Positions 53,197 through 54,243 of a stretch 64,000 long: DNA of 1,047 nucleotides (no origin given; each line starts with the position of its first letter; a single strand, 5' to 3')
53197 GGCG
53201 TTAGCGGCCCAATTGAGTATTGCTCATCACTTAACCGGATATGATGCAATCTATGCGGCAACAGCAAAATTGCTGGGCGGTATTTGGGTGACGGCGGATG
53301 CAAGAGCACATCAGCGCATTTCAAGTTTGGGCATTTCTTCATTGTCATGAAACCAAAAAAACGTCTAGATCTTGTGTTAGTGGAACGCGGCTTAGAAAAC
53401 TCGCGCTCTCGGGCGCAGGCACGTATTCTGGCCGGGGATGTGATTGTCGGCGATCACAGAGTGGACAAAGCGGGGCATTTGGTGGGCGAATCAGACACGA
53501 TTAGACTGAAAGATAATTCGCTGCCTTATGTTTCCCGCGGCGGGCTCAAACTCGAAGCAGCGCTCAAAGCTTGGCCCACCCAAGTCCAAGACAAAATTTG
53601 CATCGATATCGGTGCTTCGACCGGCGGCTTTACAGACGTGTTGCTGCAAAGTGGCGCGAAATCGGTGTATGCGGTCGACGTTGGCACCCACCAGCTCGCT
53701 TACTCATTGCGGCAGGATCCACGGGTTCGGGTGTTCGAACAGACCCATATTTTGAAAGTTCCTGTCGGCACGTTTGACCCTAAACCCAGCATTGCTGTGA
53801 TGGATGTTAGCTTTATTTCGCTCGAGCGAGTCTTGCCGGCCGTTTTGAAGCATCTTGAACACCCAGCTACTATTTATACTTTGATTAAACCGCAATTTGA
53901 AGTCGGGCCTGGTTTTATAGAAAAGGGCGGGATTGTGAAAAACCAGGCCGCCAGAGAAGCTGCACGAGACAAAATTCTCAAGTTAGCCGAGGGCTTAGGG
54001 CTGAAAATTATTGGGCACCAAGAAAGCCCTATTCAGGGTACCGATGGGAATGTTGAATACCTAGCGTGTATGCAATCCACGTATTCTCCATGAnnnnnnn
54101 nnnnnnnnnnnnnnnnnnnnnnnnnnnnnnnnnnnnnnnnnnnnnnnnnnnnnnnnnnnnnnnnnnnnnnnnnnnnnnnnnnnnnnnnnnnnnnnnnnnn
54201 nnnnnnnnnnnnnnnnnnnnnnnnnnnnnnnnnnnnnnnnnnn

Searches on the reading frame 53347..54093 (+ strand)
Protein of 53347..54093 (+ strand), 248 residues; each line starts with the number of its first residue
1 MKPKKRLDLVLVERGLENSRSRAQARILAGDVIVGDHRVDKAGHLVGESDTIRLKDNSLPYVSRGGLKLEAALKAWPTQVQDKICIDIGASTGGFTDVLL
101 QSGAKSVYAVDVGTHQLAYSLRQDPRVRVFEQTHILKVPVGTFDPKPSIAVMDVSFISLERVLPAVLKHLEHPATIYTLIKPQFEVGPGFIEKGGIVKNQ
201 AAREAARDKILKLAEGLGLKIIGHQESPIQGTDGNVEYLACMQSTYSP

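Call 100: search_protein_families(library=pfam, proteins=[window:53347-54093:+], max_evalue=0.01)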
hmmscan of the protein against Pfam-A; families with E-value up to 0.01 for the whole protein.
window:53347-54093:+ (248 aa): 5 families
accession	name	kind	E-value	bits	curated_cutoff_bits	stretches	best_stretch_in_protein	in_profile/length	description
PF01728.25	FtsJ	-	2e-40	139.1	24.1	1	61-243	1-180/181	FtsJ-like methyltransferase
PF01479.30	S4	-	4.3e-08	33.2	22.8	1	6-52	2-48/48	S4 domain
PF22421.1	SYY_C-terminal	-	0.0056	17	27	0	5-52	19-66/83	Tyrosine--tRNA ligase SYY-like C-terminal domain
PF08241.18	Methyltransf_11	-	0.0071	17.4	21.2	0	87-144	2-62/95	Methyltransferase domain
PF13489.12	Methyltransf_23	-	0.01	16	27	0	73-124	14-61/164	Methyltransferase domain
